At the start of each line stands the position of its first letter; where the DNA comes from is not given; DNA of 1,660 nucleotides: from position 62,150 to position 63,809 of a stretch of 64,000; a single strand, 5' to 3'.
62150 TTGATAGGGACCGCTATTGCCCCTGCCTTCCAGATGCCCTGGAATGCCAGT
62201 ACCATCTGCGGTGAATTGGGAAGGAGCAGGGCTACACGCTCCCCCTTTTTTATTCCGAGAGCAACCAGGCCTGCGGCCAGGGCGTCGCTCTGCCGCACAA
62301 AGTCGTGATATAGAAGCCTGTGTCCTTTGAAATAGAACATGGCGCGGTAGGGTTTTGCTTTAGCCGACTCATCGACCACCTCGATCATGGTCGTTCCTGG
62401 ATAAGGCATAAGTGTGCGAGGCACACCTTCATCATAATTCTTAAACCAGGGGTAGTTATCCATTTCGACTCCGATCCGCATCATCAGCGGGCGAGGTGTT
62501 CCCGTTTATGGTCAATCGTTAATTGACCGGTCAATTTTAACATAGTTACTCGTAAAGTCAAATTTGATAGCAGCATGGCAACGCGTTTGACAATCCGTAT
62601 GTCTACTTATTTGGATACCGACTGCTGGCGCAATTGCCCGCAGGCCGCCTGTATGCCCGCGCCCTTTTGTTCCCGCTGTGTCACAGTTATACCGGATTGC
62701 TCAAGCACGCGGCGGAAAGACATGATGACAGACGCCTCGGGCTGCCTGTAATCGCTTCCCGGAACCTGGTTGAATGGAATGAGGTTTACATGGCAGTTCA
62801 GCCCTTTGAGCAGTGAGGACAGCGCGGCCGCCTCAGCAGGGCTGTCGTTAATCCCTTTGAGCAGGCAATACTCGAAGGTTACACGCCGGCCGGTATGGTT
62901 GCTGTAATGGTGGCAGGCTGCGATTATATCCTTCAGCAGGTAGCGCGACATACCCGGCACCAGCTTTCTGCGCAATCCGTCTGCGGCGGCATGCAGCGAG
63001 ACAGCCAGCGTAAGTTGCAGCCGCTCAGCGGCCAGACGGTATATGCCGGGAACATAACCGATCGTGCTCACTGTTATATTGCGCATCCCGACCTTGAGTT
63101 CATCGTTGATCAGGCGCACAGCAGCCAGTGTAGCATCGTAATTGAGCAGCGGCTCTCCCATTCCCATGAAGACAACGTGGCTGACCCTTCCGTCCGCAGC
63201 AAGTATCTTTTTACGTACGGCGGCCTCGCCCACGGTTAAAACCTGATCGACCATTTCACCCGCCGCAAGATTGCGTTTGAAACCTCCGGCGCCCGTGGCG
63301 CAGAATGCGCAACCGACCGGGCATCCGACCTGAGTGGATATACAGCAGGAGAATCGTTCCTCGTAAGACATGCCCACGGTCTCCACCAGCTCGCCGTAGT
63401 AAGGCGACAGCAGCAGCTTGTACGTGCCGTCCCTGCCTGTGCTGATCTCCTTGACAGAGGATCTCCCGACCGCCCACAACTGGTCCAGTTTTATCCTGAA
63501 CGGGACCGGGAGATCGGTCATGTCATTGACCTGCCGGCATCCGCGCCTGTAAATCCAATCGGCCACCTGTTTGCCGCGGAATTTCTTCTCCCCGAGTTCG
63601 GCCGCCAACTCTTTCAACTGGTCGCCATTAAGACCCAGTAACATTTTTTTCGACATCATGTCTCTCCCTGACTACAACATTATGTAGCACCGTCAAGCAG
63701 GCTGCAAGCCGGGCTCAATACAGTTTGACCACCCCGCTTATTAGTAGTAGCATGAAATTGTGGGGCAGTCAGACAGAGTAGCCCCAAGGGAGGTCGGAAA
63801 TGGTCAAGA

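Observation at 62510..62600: Operator-like palindrome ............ overlapping a strong promoter upstream of the ligase array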

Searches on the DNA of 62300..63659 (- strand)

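Call 24: search_rna_families(source=window, start=62300, end=62800, threshold=evalue, max_evalue=10)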
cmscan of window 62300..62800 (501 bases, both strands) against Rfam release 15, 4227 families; matches with E-value up to 10: 1.
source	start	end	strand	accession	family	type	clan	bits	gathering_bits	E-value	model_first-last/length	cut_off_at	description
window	62426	62467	-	RF01149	sR10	Gene; snRNA; snoRNA; CD-box;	-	9.4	45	9.7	1-54/54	no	Small nucleolar RNA sR10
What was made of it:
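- On Conserved 5'-terminal mRNA stem-loop or known cis-regulatory RNA: No Rfam hit (call 24).
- No Rfam family matches (call 24).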

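Call 44: search_rna_families(source=L001, start=9400, end=11300, threshold=evalue, max_evalue=0.1)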
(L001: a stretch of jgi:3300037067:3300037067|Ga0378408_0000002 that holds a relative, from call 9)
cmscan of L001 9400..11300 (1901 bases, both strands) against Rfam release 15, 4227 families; matches with E-value up to 0.1: 0.
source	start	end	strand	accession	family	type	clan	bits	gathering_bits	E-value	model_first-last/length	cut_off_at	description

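Call 66: search_rna_families(sources=[L001, L143, L146, L010], threshold=gathering)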
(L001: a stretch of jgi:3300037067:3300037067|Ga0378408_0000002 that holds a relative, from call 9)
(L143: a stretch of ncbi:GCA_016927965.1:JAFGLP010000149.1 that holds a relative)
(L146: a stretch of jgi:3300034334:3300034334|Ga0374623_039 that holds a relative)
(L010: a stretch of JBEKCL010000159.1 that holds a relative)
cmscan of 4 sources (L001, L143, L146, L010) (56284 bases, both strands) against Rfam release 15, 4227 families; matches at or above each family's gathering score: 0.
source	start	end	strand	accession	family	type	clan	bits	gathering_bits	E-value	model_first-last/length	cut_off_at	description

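Call 67: search_rna_families(source=L001, start=9600, end=10010, threshold=evalue, max_evalue=10, show_alignments=2)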
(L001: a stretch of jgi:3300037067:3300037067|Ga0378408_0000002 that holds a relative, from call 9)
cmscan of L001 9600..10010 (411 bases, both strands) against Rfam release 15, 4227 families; matches with E-value up to 10: 1.
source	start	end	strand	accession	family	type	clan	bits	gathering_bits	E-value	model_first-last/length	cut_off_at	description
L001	9757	9814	+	RF02795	Pab91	Gene; snRNA; snoRNA; HACA-box;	-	21.4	71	0.12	1-57/57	no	Pab91 RNA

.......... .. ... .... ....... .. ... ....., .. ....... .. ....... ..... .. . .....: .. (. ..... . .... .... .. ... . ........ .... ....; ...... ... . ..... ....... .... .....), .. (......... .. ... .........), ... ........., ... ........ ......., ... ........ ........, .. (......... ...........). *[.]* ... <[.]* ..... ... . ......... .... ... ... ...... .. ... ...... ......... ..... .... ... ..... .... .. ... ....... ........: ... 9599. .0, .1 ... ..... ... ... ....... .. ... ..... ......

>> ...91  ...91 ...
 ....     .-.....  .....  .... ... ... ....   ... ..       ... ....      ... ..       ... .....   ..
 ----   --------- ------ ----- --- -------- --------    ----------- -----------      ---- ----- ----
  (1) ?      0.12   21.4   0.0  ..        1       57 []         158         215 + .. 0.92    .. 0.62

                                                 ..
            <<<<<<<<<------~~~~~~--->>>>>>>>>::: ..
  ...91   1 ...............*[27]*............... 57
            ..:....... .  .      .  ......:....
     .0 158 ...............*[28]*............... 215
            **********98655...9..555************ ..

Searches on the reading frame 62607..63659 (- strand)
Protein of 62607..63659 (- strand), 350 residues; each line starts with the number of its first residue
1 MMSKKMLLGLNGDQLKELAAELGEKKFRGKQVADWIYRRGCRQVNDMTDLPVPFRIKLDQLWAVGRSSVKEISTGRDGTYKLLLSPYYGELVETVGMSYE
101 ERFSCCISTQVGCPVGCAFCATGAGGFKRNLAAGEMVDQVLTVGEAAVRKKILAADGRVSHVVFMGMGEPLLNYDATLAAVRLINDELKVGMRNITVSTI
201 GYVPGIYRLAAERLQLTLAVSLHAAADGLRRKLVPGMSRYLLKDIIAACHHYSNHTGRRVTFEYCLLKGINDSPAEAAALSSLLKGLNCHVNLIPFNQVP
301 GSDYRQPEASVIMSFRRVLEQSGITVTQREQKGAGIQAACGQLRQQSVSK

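Call 8: search_protein_families(library=pfam, proteins=[window:62607-63659:-])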
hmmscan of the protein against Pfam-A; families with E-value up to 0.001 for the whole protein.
window:62607-63659:- (350 aa): 2 families
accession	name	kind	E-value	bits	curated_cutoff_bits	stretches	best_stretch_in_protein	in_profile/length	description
PF21016.3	RlmN_N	-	6.3e-16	58.3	24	1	7-61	3-57/60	Ribosomal RNA large subunit methyltransferase N-terminal domain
PF04055.27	Radical_SAM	-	3e-15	57.2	29.5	1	107-277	1-161/166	Radical SAM superfamily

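Call 9: find_encoding_contigs(protein=window:62607-63659:-, flank=10000, max_places=10)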
Protein window:62607-63659:- (350 aa): 2 contigs read that carry it; 1 place shown.
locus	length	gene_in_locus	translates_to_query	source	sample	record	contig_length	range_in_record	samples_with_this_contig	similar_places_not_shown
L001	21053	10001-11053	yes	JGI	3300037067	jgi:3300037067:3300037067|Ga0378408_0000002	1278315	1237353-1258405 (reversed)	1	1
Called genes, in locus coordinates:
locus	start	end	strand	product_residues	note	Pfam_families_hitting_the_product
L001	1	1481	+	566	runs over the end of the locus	PF00501:AMP-binding, PF13193:AMP-binding_C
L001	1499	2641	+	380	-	PF03060:NMO, PF01070:FMN_dh (weak)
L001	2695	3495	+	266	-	PF00378:ECH_1, PF16113:ECH_2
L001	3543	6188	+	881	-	PF00890:FAD_binding_2 (weak), PF01266:DAO (weak), PF01593:Amino_oxidase, PF12831:FAD_oxidored, PF13450:NAD_binding_8, PF00970:FAD_binding_6, PF00175:NAD_binding_1, PF00111:Fer2, +6 more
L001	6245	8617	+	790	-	PF02901:PFL-like, PF01228:Gly_radical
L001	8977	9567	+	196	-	PF04055:Radical_SAM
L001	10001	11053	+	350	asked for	PF21016:RlmN_N, PF04055:Radical_SAM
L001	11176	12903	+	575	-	PF00501:AMP-binding, PF13193:AMP-binding_C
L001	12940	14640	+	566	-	PF00501:AMP-binding, PF13193:AMP-binding_C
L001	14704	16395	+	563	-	PF00501:AMP-binding, PF13193:AMP-binding_C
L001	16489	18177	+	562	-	PF00501:AMP-binding, PF13193:AMP-binding_C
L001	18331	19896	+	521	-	PF00501:AMP-binding, PF13193:AMP-binding_C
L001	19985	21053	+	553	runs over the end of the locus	PF00501:AMP-binding, PF13193:AMP-binding_C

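Call 30: search_protein_families(library=ncbifam, proteins=[L001:6245-8617:+, L001:8977-9567:+, L001:3543-6188:+], max_evalue=1e-10)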
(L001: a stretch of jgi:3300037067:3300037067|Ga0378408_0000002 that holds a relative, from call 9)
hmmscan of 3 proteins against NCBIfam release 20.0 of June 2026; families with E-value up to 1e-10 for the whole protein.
L001:6245-8617:+ (790 aa): 11 families
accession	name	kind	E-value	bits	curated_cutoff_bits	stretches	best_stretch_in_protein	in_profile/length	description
TIGR01774.1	PFL2-3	subfamily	5.9e-162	540.7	678.2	1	31-786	20-782/786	formate C-acetyltransferase/glycerol dehydratase family glycyl radical enzyme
NF048011.1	SfplDhtHpsGDes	equivalog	1.5e-152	509.8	1000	1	30-786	39-817/821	(2S)-3-sulfopropanediol dehydratase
NF043068.1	glycl_HYPD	equivalog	1.2e-146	489.9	1100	1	30-789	17-783/784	trans-4-hydroxy-L-proline dehydratase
TIGR04394.1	choline_CutC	equivalog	7.2e-134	448.1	1050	1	30-786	18-784/789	choline trimethylamine-lyase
NF007437.0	PRK09983.1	equivalog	1.9e-128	429.7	1109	1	31-787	19-762/765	formate C-acetyltransferase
NF048009.1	SfplDhtHpfGKleb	equivalog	1e-126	424.1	1000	1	29-787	40-821/824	(2S)-3-sulfopropanediol dehydratase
NF033718.1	indole_decarb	equivalog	2.7e-120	403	1100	2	105-593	152-646/868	indoleacetate decarboxylase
NF033715.1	glycyl_HPDL_Lrg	equivalog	8.6e-89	298.5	1150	2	159-590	231-678/901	4-hydroxyphenylacetate decarboxylase large subunit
TIGR01255.1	pyr_form_ly_1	equivalog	3e-36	125.2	994.2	1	239-786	217-739/744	formate C-acetyltransferase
NF038360.1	rad_fix_GrcA3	exception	1.1e-17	63.9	158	1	723-786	10-73/78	autonomous glycyl radical cofactor GrcA3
NF008341.1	PRK11127.1-1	equivalog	1.4e-14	53.8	145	1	729-786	18-75/80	autonomous glycyl radical cofactor GrcA2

L001:8977-9567:+ (196 aa): 12 families
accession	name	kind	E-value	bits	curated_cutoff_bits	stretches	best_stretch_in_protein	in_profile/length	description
TIGR02494.1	PFLE_PFLC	subfamily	1.1e-56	192.2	174.35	1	1-188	104-292/293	glycyl-radical enzyme activating protein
NF048010.1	SfplDhtActHpsHDes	equivalog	4.1e-52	176.8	430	1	1-181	112-294/298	(2S)-3-sulfopropanediol dehydratase activating enzyme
NF043069.1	T4HPD_activ_SAM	equivalog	1.6e-50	172.2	425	1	2-191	105-294/299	trans-4-hydroxy-L-proline dehydratase activase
NF033719.1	ind_deCO2_activ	equivalog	1e-47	162.9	425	1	1-190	111-298/302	indoleacetate decarboxylase activase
TIGR02493.1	PFLA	equivalog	6.7e-47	159.8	231.75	1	1-187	46-234/235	pyruvate formate-lyase-activating protein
TIGR04395.1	cutC_activ_rSAM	equivalog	6e-45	153.8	360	1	2-191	111-303/309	choline TMA-lyase-activating enzyme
NF033717.2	HPDL_rSAM_activ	equivalog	5.8e-43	147.3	420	1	1-191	112-302/311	4-hydroxyphenylacetate decarboxylase activase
NF048008.1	SfplDhtActHpfHKleb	equivalog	4.4e-41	141.2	500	1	1-195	107-306/308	(2S)-3-sulfopropanediol dehydratase activating enzyme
TIGR04003.1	rSAM_BssD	equivalog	4.5e-41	141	496.45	1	1-192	108-303/314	[benzylsuccinate synthase]-activating enzyme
NF007483.0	PRK10076.1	equivalog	1.1e-39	136.4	326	1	1-195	98-291/292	[formate-C-acetyltransferase]-activating enzyme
NF008356.0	PRK11145.1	equivalog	1.1e-38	133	375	1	2-190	52-242/246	pyruvate formate lyase 1-activating protein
TIGR04041.1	activase_YjjW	hypoth_equivalog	1.8e-21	76.8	250.2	1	1-155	93-243/276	YjjW family glycine radical enzyme activase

L001:3543-6188:+ (881 aa): 26 families (the best 25 are shown)
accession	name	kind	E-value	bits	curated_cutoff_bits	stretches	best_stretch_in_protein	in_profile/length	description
NF058606.1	GlBtMonoRdsGbcB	equivalog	2.2e-51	174.9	500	1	544-880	13-361/362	glycine betaine monooxygenase reductase subunit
NF007964.0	PRK10684.1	equivalog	1.1e-47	162.6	383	1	546-878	11-331/333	NADH oxidoreductase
TIGR02160.1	PA_CoA_Oxy5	hypoth_equivalog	5.2e-43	147.2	420.8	1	547-876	4-345/352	1,2-phenylacetyl-CoA epoxidase subunit PaaE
NF040810.1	BenC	equivalog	3e-37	128.5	430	1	542-766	102-320/333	benzoate 1,2-dioxygenase electron transfer component BenC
TIGR02730.1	carot_isom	equivalog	2.6e-36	125.5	586.9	1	4-498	1-491/493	carotenoid isomerase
NF009805.0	PRK13289.1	equivalog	5.1e-36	124.4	432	1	547-781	157-397/399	NO-inducible flavohemoprotein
NF045803.1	MethMoxFADbindMmoC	equivalog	1e-33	116.6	500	1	572-773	138-337/343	aromatic/alkene monooxygenase hydroxylase FAD-binding subunit MmoC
TIGR02734.1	crtI_fam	subfamily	2.2e-32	112.4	238.1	1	6-502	1-495/504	phytoene desaturase family protein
TIGR02733.1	desat_CrtD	equivalog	2.2e-32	112.4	549.7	2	211-496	218-489/492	C-3',4' desaturase CrtD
NF008822.0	PRK11872.1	equivalog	1.1e-25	90.3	402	1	548-756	110-315/341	anthranilate 1,2-dioxygenase electron transfer component AntC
NF058655.1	CrtID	equivalog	2.4e-22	79.4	640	1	7-491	2-477/478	bifunctional phytoene desaturase/3,4-desaturase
TIGR01941.1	nqrF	equivalog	5.5e-22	78.2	295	1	611-768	235-395/405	NADH:ubiquinone reductase (Na(+)-transporting) subunit F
NF045689.1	BCarotKetCrtO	equivalog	8.3e-22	77.4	1000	0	1-44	1-44/563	beta-carotene ketolase CrtO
NF004317.0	PRK05713.1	equivalog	7.6e-21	74.7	338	1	539-716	84-259/312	iron-sulfur-binding ferredoxin reductase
NF045637.1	carotdesatCrtDProt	equivalog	8.3e-21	74.1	580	1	121-498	124-485/485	1-hydroxycarotenoid 3,4-desaturase CrtD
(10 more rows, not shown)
